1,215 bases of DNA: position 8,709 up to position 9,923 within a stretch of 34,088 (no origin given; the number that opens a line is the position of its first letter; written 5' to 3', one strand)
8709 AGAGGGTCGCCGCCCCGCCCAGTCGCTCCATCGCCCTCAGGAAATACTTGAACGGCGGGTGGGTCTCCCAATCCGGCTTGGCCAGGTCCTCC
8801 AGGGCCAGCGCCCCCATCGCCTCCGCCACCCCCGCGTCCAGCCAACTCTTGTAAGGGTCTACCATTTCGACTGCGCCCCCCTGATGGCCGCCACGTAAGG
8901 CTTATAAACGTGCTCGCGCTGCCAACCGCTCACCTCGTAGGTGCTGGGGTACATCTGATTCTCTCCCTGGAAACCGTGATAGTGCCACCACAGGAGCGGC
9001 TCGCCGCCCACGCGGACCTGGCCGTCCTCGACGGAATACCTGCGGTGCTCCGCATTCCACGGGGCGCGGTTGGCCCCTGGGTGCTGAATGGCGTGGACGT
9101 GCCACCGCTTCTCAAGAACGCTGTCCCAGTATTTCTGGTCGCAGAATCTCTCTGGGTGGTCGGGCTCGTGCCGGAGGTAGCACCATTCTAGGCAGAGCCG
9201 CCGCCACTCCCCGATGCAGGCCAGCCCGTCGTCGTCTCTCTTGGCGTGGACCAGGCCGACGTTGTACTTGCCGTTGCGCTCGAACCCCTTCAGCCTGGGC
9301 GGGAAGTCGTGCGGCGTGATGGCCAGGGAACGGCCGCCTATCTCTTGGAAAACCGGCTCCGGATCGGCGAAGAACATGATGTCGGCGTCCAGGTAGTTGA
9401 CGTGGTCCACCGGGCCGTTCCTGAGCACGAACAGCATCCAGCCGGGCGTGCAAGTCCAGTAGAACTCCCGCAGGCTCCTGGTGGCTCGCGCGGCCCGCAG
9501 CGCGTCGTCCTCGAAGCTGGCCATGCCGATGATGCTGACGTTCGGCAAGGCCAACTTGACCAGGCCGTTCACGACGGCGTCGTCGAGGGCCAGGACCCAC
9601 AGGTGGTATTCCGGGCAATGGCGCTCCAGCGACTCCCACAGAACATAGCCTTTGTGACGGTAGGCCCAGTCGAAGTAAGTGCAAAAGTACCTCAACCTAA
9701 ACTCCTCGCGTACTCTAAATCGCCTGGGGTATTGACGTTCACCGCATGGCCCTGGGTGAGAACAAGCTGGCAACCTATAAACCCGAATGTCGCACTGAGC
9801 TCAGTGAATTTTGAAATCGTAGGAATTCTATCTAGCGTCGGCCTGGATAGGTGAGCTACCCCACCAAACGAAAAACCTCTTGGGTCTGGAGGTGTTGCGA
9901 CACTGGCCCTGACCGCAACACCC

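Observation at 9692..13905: Low-GC sub-block inside the island: orphan PhnD/PhnE importer, LicC/PntC-like nucleotidyltransferase, rSAM-like protein and sulfotransferases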

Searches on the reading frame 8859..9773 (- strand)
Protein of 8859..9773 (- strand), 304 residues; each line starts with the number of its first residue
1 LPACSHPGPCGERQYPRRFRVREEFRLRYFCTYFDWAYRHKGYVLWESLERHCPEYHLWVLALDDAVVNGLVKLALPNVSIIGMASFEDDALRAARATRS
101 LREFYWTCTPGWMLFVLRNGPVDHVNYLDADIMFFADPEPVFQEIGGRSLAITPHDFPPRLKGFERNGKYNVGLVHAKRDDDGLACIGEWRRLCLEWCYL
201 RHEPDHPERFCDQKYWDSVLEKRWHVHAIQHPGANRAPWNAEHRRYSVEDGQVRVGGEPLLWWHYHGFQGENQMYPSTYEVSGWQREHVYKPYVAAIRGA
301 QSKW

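Call 4: search_protein_families(library=pfam, proteins=[window:8859-9773:-], max_evalue=0.01)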
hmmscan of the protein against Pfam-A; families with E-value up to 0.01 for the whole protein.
window:8859-9773:- (304 aa): 0 families

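Call 5: search_protein_families(library=ncbifam, proteins=[window:8859-9773:-], max_evalue=0.01)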
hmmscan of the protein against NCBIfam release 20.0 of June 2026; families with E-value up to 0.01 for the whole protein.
window:8859-9773:- (304 aa): 0 families

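Call 28: search_protein_families(library=pfam, proteins=[window:8859-9695:-], max_evalue=5)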
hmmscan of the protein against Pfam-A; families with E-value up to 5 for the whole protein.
window:8859-9695:- (278 aa): 0 families

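Call 37: find_homologous_proteins(query=window:8859-9695:-, max_evalue=0.001)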
Query window:8859-9695:- (278 aa): 178 proteins with E <= 0.001 among 984 candidates; the best 120 are listed.
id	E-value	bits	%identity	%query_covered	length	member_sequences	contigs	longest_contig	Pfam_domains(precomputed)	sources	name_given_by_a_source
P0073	6.0e-162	556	82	100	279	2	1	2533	-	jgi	jgi:hypothetical protein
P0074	4.4e-160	550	80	99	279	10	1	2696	-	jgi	jgi:hypothetical protein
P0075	2.3e-151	521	77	100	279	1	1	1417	-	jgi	jgi:hypothetical protein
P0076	1.5e-149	515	77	97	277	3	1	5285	-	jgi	-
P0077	4.2e-142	491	72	98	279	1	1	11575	-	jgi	jgi:hypothetical protein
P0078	6.3e-137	474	71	99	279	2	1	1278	-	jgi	jgi:hypothetical protein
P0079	8.4e-123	428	63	99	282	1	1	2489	-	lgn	-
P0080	5.8e-122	425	63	99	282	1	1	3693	-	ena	-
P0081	9.1e-122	424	62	100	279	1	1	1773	-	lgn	-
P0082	4.0e-118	412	62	99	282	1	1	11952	-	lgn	-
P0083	2.1e-101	357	66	82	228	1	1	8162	-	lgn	-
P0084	3.9e-93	330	52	99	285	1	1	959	-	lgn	-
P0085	6.2e-91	323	52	99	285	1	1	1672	-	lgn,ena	-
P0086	1.8e-89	318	52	100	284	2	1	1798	-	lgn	-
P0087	1.9e-86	308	50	100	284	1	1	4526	-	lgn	-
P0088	9.5e-85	303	50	96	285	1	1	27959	-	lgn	-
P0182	2.6e-41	160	36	99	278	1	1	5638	PF03407.23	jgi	jgi:Nucleotide-diphospho-sugar transferase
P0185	1.3e-39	154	35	99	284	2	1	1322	PF03407.23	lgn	-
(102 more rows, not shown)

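Call 41: find_encoding_contigs(protein=P0076, flank=6000, max_places=2)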
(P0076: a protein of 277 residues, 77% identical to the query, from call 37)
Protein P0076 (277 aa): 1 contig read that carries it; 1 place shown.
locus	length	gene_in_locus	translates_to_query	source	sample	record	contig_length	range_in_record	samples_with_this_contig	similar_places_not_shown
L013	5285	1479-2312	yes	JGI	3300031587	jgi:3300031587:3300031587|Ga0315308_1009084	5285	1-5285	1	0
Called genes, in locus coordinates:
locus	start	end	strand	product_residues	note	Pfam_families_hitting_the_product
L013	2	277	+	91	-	?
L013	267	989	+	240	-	PF13489:Methyltransf_23, PF13847:Methyltransf_31 (weak), PF08241:Methyltransf_11, PF08242:Methyltransf_12, PF13649:Methyltransf_25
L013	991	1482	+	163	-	-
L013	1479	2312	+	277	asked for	-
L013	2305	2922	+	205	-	PF13489:Methyltransf_23, PF13649:Methyltransf_25, PF13847:Methyltransf_31 (weak), PF08241:Methyltransf_11, PF08242:Methyltransf_12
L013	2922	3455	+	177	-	PF13578:Methyltransf_24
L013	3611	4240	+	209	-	PF00454:PI3_PI4_kinase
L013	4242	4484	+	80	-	-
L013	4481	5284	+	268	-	?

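Call 42: find_encoding_contigs(protein=P0088, flank=10000, max_places=2)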
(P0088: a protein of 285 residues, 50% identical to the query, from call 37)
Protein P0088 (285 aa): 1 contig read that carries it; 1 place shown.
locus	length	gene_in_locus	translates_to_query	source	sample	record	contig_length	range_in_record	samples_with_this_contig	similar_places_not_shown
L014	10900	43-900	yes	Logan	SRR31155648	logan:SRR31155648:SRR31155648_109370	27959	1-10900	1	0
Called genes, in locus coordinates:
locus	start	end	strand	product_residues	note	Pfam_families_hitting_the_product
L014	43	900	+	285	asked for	-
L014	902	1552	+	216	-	PF13489:Methyltransf_23 (weak), PF13847:Methyltransf_31, PF08241:Methyltransf_11 (weak), PF08242:Methyltransf_12, PF13649:Methyltransf_25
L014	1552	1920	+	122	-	-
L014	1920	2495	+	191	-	PF13578:Methyltransf_24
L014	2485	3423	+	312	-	PF01370:Epimerase, PF16363:GDP_Man_Dehyd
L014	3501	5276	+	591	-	-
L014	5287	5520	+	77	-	-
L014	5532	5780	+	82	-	-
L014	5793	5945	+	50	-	-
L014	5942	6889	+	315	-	PF13439:Glyco_transf_4 (faint), PF13692:Glyco_trans_1_4 (weak), PF00534:Glycos_transf_1 (weak)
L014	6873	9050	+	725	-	PF00535:Glycos_transf_2 (weak), PF00534:Glycos_transf_1, PF13692:Glyco_trans_1_4 (weak)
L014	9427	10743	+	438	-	-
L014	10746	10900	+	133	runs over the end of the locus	-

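Call 43: search_protein_families(library=pfam, proteins=[L013:3611-4240:+, L013:4481-5284:+, L013:991-1482:+], max_evalue=0.01)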
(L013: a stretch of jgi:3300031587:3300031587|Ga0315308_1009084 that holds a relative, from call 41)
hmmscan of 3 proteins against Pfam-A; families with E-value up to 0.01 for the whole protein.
L013:3611-4240:+ (209 aa): 1 family
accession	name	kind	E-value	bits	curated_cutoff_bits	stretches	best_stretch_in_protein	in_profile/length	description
PF00454.33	PI3_PI4_kinase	-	1.2e-09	38.9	27.1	1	97-143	131-178/241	Phosphatidylinositol 3- and 4-kinase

L013:4481-5284:+ (268 aa): 5 families
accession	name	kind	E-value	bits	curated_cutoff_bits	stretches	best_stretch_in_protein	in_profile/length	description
PF01370.27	Epimerase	-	3.2e-53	181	20.9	1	9-239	1-240/240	NAD dependent epimerase/dehydratase family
PF16363.11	GDP_Man_Dehyd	-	2.5e-21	76.9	27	1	41-251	59-260/332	GDP-mannose 4,6 dehydratase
PF01073.25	3Beta_HSD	-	4.2e-06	26.4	22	1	10-235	1-237/280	3-beta hydroxysteroid dehydrogenase/isomerase family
PF02719.21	Polysacc_synt_2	-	0.00099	18.8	20.2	0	9-36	1-28/293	Polysaccharide biosynthesis protein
PF04321.23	RmlD_sub_bind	-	0.0011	18.5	27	1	8-67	2-60/287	RmlD substrate binding domain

L013:991-1482:+ (163 aa): 0 families

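Call 78: predict_structure(alignment_id=A7)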
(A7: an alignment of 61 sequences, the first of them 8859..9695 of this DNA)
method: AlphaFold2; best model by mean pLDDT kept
length: 278 residues; sequences in the alignment: 61
mean_pLDDT: 97.4   pTM: 0.93
mean pLDDT of the five models: 97.4, 97.4, 96.9, 94.6, 94.6
residues with pLDDT >= 90: 278; 70-90: 0; 50-70: 0; < 50: 0
segments of 3 or more residues with pLDDT < 50: none
pLDDT, mean of each block of 10 residues (from residue 1): 98 98 98 99 98 98 98 98 99 98 98 98 98 96 96 99 99 96 96 95 98 95 97 98 95 96 98 95
secondary structure, 60 per line:
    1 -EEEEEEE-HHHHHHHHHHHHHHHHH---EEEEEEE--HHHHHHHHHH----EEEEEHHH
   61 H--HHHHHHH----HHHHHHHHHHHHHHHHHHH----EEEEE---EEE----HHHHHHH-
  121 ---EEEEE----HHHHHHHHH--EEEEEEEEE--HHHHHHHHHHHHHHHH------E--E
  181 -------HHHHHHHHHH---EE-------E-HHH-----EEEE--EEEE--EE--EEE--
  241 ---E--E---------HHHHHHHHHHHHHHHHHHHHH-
elements in order: E2-8 H10-26 E30-36 H39-48 E53-57 H58-61 H64-70 H75-93 E98-102 E106-108 H113-119 E124-128 H133-141 E144-152 H155-170 H188-197 E220-223 E226-229 E236-238 H257-277

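Call 81: fold_search(model_id=the predicted structure, library=pdb)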
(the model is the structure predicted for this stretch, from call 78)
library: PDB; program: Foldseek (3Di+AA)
matches with E <= 10: 1537; with E <= 0.001: 310
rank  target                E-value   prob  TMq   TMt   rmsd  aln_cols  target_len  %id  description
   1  1zcu                  1.5e-09  1.00  0.42  0.44   9.3       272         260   15  apo form of the 162S mutant of glycogenin (released 2005-04-26)
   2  1ll0_I                2.3e-09  1.00  0.50  0.52   6.7       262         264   17  Crystal Structure of Rabbit Muscle Glycogenin (released 2002-05-15)
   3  3v90                  2.6e-09  1.00  0.45  0.48   8.4       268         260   16  Structure of T82M glycogenin mutant truncated at residue 270 (released 2012-01-25)
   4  9e1t_A                3.5e-09  1.00  0.58  0.30   4.6       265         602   15  CryoEM structure of LARGE1 bound to UDP-GlcA (released 2025-02-12)
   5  1zdf                  3.5e-09  1.00  0.44  0.47   8.0       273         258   16  Ser162 mutant of glycogenin complexed with UDP-glucose and manganese (released 2005-04-26)
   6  3v91                  3.5e-09  1.00  0.44  0.47   9.0       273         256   17  Structure of T82M glycogenin mutant truncated at residue 270 complexed with UDP-glucose (released 2012-01-25)
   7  1ll0_E                3.7e-09  1.00  0.52  0.55   6.7       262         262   16  Crystal Structure of Rabbit Muscle Glycogenin (released 2002-05-15)
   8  1ll0_A                3.7e-09  1.00  0.50  0.53   7.2       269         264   17  Crystal Structure of Rabbit Muscle Glycogenin (released 2002-05-15)
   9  6eqj                  3.7e-09  1.00  0.43  0.48   9.2       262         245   18  Crystal Structure of Human Glycogenin-1 (GYG1) Tyr195pIPhe mutant, apo form (released 2017-12-20)
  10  3v8z                  4.2e-09  1.00  0.47  0.50   7.2       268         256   15  Structure of apo-glycogenin truncated at residue 270 complexed with UDP (released 2012-01-25)
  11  3u2t                  4.4e-09  1.00  0.44  0.47   9.2       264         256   16  Crystal Structure of Human Glycogenin-1 (GYG1) complexed with manganese (released 2011-11-02)
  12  1ll0_J                4.7e-09  1.00  0.50  0.55   6.7       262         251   17  Crystal Structure of Rabbit Muscle Glycogenin (released 2002-05-15)
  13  7ui6_A                5.3e-09  1.00  0.66  0.33   5.9       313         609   15  CryoEM structure of LARGE1 from C1 reconstruction (released 2023-03-08)
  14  1ll0_G                5.3e-09  1.00  0.57  0.60   6.2       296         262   15  Crystal Structure of Rabbit Muscle Glycogenin (released 2002-05-15)
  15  8cvz_J                5.3e-09  1.00  0.42  0.44   9.6       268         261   15  Human glycogenin-1 and glycogen synthase-1 complex in the apo ordered state (released 2022-07-13)
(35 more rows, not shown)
